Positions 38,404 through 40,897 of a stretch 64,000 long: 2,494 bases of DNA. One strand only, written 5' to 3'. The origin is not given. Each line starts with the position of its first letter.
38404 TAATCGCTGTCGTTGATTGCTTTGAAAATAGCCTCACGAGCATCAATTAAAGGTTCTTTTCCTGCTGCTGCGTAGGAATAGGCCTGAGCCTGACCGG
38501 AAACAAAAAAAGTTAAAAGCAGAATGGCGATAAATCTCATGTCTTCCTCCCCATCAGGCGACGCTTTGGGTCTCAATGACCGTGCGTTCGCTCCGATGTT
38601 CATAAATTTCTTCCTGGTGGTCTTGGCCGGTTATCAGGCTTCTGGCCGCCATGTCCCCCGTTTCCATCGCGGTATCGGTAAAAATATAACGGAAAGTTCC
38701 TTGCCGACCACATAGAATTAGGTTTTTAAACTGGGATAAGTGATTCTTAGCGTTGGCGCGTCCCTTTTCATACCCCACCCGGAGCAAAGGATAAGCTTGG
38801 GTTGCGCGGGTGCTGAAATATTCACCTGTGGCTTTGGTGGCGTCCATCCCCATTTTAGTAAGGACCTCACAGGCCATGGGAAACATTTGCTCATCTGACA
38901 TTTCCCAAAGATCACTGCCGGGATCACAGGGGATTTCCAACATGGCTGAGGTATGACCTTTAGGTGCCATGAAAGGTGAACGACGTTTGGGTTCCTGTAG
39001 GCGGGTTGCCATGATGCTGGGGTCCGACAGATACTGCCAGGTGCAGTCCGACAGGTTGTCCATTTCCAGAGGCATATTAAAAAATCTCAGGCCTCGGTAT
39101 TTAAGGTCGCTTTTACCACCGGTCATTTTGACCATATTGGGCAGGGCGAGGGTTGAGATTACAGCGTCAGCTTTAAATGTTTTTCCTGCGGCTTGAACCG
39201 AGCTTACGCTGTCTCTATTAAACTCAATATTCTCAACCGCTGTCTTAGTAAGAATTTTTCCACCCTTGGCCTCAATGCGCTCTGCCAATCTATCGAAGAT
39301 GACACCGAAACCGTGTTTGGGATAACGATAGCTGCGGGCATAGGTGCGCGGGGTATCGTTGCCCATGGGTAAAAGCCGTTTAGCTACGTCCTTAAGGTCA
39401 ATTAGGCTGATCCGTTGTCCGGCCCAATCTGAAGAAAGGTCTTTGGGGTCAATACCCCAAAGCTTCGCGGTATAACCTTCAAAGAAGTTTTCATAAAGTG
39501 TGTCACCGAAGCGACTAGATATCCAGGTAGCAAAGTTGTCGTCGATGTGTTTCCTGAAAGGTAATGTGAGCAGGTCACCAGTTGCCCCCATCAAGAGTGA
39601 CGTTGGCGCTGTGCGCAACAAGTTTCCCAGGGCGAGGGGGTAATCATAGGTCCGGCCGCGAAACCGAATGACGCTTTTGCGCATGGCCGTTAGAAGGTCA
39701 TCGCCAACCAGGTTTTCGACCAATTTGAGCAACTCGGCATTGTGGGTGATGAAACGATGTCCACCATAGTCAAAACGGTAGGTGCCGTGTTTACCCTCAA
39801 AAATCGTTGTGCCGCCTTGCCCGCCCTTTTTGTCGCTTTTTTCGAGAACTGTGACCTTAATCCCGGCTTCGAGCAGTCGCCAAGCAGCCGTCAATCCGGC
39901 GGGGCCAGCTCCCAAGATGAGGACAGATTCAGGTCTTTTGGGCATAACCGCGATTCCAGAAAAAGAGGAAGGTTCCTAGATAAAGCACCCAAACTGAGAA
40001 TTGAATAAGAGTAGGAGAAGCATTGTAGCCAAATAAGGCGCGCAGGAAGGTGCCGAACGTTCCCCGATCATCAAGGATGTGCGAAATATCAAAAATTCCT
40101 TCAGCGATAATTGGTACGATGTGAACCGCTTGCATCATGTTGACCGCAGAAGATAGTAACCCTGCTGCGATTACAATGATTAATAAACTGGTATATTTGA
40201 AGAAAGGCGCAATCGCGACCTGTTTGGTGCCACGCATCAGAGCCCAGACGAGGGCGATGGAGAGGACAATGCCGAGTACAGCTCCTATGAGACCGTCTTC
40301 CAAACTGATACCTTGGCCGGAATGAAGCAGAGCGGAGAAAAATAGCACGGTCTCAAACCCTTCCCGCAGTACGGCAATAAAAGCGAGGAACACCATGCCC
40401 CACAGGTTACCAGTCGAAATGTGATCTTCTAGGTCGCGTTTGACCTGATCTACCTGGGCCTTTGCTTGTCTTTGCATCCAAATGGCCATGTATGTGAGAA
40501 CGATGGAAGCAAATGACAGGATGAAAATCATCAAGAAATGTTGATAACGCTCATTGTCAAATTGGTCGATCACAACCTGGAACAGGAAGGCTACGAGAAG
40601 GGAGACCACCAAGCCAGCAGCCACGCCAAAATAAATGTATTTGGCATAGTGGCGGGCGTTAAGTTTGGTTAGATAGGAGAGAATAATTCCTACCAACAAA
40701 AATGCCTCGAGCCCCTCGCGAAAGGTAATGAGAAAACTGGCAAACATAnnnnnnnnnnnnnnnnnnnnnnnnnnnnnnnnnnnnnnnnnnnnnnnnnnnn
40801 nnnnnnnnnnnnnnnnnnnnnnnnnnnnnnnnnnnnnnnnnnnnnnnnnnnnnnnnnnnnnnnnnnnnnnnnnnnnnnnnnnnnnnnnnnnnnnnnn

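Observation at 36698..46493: FTR1 iron permease operon whose redox partner is a TM / beta-propeller / hexahaem cytochrome rather than any described FTR1 accessory protein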

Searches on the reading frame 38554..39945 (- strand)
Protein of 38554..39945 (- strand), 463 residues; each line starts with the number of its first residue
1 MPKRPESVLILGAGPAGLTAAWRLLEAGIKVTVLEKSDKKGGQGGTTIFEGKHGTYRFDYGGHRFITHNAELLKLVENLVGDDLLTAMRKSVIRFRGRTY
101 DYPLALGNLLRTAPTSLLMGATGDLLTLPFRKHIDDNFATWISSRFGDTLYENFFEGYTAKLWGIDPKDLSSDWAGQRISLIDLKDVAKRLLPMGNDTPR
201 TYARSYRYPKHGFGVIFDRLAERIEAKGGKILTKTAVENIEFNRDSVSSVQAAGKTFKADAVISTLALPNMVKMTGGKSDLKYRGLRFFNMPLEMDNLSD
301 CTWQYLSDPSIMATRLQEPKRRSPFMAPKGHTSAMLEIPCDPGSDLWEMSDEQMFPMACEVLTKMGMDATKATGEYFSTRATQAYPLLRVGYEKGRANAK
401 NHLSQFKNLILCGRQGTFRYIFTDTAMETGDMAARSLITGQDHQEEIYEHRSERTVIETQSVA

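Call 3: search_protein_families(library=pfam, proteins=[window:38554-39945:-], max_evalue=0.1)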
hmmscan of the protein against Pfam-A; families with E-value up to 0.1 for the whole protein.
window:38554-39945:- (463 aa): 19 families
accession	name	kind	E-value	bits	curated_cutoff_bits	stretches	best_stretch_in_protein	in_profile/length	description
PF01593.30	Amino_oxidase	-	7.6e-26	91.8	19.8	1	16-437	2-442/443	Flavin containing amine oxidoreductase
PF13450.12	NAD_binding_8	-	3e-13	50.3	21.9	1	10-77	1-66/68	NAD(P)-binding Rossmann-like domain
PF01266.30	DAO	-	6.6e-13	49.3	27.9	2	8-78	2-73/353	FAD dependent oxidoreductase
PF03275.19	GLF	-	3.4e-09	37.1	26.3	1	153-342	1-162/203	UDP-galactopyranose mutase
PF03486.20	HI0933_like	-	1.2e-08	35.1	50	1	7-41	2-36/244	HI0933-like protein Rossmann domain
PF00890.30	FAD_binding_2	-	3.3e-07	30.3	20.4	1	8-43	2-37/414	FAD binding domain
PF07992.20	Pyr_redox_2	-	4.2e-07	30.1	26.1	1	7-40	2-31/291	Pyridine nucleotide-disulphide oxidoreductase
PF01494.25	FAD_binding_3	-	1.5e-06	28.2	22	1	7-40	3-36/349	FAD binding domain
PF12831.13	FAD_oxidored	-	6.1e-06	26.2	27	1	8-44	2-38/416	FAD dependent oxidoreductase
PF01946.23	Thi4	-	8.4e-06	25.6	26.2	1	8-43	20-56/235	Thi4 family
PF00070.33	Pyr_redox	-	2.2e-05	25.3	22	1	7-39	1-33/82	Pyridine nucleotide-disulphide oxidoreductase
PF13738.12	Pyr_redox_3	-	6.7e-05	22.7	30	1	9-37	1-30/305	Pyridine nucleotide-disulphide oxidoreductase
PF13454.12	NAD_binding_9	-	0.00073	20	21.8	0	10-43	2-37/155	FAD-NAD(P)-binding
PF05834.18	Lycopene_cycl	-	0.0014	18.2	23.4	1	8-39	2-35/380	Lycopene cyclase protein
PF01262.27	AlaDh_PNT_C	-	0.0046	16.9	23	1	5-40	28-63/214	Alanine dehydrogenase/PNT, C-terminal domain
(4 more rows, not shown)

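Call 4: search_protein_families(library=ncbifam, proteins=[window:38554-39945:-], max_evalue=0.1)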
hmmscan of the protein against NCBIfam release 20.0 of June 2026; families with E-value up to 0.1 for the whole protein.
window:38554-39945:- (463 aa): 142 families (the best 25 are shown)
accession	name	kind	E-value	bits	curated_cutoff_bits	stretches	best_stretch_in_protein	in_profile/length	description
NF005547.0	PRK07208.1-3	equivalog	2.7e-149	497.9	380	1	6-460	5-465/465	hypothetical protein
NF005548.0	PRK07208.1-4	equivalog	6.2e-83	279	389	1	6-444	4-457/488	hypothetical protein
NF005545.0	PRK07208.1-1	equivalog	1.4e-68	231.5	451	1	7-444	9-468/504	hypothetical protein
NF005546.0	PRK07208.1-2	equivalog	7.1e-59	199.7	418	3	84-275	111-319/527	hypothetical protein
NF005549.0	PRK07208.1-5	equivalog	2.7e-50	171.3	587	3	84-274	112-315/534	hypothetical protein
NF005560.0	PRK07233.1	equivalog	3.2e-29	102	252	1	7-402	2-395/435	hypothetical protein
TIGR03467.1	HpnE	equivalog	2.3e-17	63.4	283.05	1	8-271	1-266/430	hydroxysqualene dehydroxylase HpnE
TIGR02734.1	crtI_fam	subfamily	3.9e-16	58.8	238.1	2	9-62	2-51/504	phytoene desaturase family protein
NF058655.1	CrtID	equivalog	1.2e-12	47.4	640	2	8-61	1-50/478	bifunctional phytoene desaturase/3,4-desaturase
NF008845.0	PRK11883.1-5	equivalog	1.9e-10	39.6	560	1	7-275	6-291/468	protoporphyrinogen oxidase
TIGR00031.1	UDP-GALP_mutase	equivalog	2.3e-10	40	303.75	1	8-173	4-170/378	UDP-galactopyranose mutase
NF045637.1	carotdesatCrtDProt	equivalog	5.8e-10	38.3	580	2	8-43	1-36/485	1-hydroxycarotenoid 3,4-desaturase CrtD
NF008841.0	PRK11883.1-1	equivalog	6.7e-10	38.4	517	1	6-85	4-82/453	protoporphyrinogen oxidase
TIGR02733.1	desat_CrtD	equivalog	1e-09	37.7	549.7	2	6-62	2-54/492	C-3',4' desaturase CrtD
NF042421.1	hydcarot_desat_CrtD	equivalog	2.2e-09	36.3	500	1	8-67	4-59/487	1-hydroxycarotenoid 3,4-desaturase CrtD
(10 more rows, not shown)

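Call 47: search_solved_structures(query=window:38554-39945:-, max_evalue=0.001)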
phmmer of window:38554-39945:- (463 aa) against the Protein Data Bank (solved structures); distinct sequences matched with E-value up to 0.001: 63 (the best 60 are shown).
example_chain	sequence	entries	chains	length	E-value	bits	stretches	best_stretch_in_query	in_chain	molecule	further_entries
4dsg_A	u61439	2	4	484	3.3e-22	81.9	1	7-279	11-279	UDP-galactopyranose mutase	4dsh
4u8k_A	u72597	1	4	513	2.3e-14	56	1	7-273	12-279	UDP-galactopyranose mutase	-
4u8l_A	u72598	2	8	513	3.1e-14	55.6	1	7-273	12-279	UDP-galactopyranose mutase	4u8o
3ute_A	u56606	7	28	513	8.1e-14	54.3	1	7-273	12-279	UDP-galactopyranose mutase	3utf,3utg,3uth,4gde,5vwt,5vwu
3uka_A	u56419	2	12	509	9.2e-14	54.1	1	7-272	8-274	UDP-galactopyranose mutase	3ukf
3ukl_A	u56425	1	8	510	9.2e-14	54.1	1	7-272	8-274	UDP-galactopyranose mutase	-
3ukh_A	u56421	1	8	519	9.7e-14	54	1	7-272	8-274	UDP-galactopyranose mutase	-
3ukq_A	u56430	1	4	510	1e-13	53.9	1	7-272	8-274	UDP-galactopyranose mutase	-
3ukp_A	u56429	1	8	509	1.1e-13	53.8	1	7-272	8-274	UDP-galactopyranose mutase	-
4u8i_A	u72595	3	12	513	1.1e-13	53.8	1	7-273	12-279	UDP-galactopyranose mutase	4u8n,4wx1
4u8m_A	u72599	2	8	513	1.2e-13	53.7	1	7-271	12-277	UDP-galactopyranose mutase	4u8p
3ukk_A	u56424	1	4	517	2.5e-13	52.7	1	7-272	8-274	UDP-galactopyranose mutase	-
4u8j_A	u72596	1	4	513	1.2e-12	50.4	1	7-273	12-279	UDP-galactopyranose mutase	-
5hhf_A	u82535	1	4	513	2e-12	49.7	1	7-273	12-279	UDP-galactopyranose mutase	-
5eqf_A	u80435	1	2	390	5.4e-09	38.4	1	8-171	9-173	UDP-galactopyranose mutase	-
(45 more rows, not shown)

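Call 61: search_solved_structures(query=A6, max_evalue=0.00001, show_alignments=1)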
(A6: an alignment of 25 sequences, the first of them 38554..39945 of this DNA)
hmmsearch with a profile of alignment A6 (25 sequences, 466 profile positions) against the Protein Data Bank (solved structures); distinct sequences matched with E-value up to 0.00001: 154 (the best 60 are shown).
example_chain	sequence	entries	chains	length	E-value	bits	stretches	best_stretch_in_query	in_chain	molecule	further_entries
4u8l_A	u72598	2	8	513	2.6e-29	105.3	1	6-281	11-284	UDP-galactopyranose mutase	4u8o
3ute_A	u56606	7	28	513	1.5e-28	102.8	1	6-281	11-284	UDP-galactopyranose mutase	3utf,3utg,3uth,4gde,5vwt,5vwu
4u8k_A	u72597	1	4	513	1.5e-28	102.8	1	6-281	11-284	UDP-galactopyranose mutase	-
3uka_A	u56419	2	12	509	2e-28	102.4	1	6-281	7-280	UDP-galactopyranose mutase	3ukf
3ukl_A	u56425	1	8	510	2e-28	102.4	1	6-281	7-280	UDP-galactopyranose mutase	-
3ukh_A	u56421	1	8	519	2.1e-28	102.2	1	6-281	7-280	UDP-galactopyranose mutase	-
3ukp_A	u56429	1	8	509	2.2e-28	102.2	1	6-281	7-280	UDP-galactopyranose mutase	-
3ukq_A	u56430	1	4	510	2.2e-28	102.2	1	6-281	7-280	UDP-galactopyranose mutase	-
4u8i_A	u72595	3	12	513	2.5e-28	102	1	6-281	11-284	UDP-galactopyranose mutase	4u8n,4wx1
4u8m_A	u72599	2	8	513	3e-28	101.8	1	6-281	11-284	UDP-galactopyranose mutase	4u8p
4dsg_A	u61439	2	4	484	3.7e-28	101.5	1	6-281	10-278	UDP-galactopyranose mutase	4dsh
3ukk_A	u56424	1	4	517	1.1e-27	99.9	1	6-281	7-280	UDP-galactopyranose mutase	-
4u8j_A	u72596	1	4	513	4e-27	98.1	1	6-281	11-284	UDP-galactopyranose mutase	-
5hhf_A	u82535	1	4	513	5e-27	97.7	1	6-281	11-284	UDP-galactopyranose mutase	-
2bi7_A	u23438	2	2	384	4.4e-19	71.5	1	4-175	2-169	UDP-GALACTOPYRANOSE MUTASE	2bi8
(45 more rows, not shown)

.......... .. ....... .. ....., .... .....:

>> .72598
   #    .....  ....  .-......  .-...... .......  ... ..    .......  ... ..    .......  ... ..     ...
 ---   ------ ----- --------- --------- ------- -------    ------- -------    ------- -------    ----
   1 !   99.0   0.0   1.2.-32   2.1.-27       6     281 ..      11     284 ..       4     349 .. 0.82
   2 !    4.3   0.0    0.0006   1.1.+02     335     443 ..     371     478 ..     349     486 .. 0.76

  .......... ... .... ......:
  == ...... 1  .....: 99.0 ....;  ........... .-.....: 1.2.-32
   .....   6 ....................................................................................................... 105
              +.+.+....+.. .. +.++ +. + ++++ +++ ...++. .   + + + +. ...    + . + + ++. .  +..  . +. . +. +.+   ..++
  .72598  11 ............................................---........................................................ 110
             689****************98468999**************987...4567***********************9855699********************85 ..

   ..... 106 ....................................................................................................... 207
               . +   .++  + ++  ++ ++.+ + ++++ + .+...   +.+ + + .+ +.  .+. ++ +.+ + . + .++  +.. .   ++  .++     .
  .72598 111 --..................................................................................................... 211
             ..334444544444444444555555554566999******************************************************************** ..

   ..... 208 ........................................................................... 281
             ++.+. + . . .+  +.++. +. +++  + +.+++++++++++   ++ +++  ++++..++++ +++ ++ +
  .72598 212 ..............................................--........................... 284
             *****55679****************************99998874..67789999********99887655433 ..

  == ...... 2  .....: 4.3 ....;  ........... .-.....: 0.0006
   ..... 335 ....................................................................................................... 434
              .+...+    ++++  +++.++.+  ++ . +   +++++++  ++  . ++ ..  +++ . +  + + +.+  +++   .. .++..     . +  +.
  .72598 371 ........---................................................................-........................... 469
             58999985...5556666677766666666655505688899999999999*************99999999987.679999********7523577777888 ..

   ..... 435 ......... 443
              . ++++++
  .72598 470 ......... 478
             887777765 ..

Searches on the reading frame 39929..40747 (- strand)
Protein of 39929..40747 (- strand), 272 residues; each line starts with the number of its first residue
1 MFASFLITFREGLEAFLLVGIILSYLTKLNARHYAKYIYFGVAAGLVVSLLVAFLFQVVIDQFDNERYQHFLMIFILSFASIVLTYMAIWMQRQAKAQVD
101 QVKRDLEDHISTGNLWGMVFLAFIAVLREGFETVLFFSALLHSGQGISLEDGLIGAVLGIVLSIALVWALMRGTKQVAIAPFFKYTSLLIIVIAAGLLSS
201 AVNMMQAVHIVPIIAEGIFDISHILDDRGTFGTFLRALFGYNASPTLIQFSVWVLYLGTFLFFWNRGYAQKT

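Call 3: search_protein_families(library=pfam, proteins=[window:39929-40747:-], max_evalue=0.1)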
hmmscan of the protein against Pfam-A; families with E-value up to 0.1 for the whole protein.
window:39929-40747:- (272 aa): 2 families
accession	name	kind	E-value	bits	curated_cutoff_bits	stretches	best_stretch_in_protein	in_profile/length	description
PF03239.20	FTR1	-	5.6e-44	151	25.3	1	1-262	1-269/284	Iron permease FTR1 family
PF20303.3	YLATT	-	0.07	13.4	26.7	0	20-102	17-102/107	YEATS-Like-Associating Three TM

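Call 4: search_protein_families(library=ncbifam, proteins=[window:39929-40747:-], max_evalue=0.1)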
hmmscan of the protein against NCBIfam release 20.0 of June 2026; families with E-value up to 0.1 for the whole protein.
window:39929-40747:- (272 aa): 2 families
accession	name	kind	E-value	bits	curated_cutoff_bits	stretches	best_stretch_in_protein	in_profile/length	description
NF041756.1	EfeU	equivalog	8e-61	205.9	255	1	5-263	1-255/257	iron uptake transporter permease EfeU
TIGR00145.1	TIGR00145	subfamily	1.1e-48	166.3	303.8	1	1-259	4-261/282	EfeU/Ftr1 family ferrous iron transporter subunit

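Call 85: search_solved_structures(query=window:39929-40747:-, max_evalue=0.01, show_alignments=1)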
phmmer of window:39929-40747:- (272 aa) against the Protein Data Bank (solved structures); distinct sequences matched with E-value up to 0.01: 0.
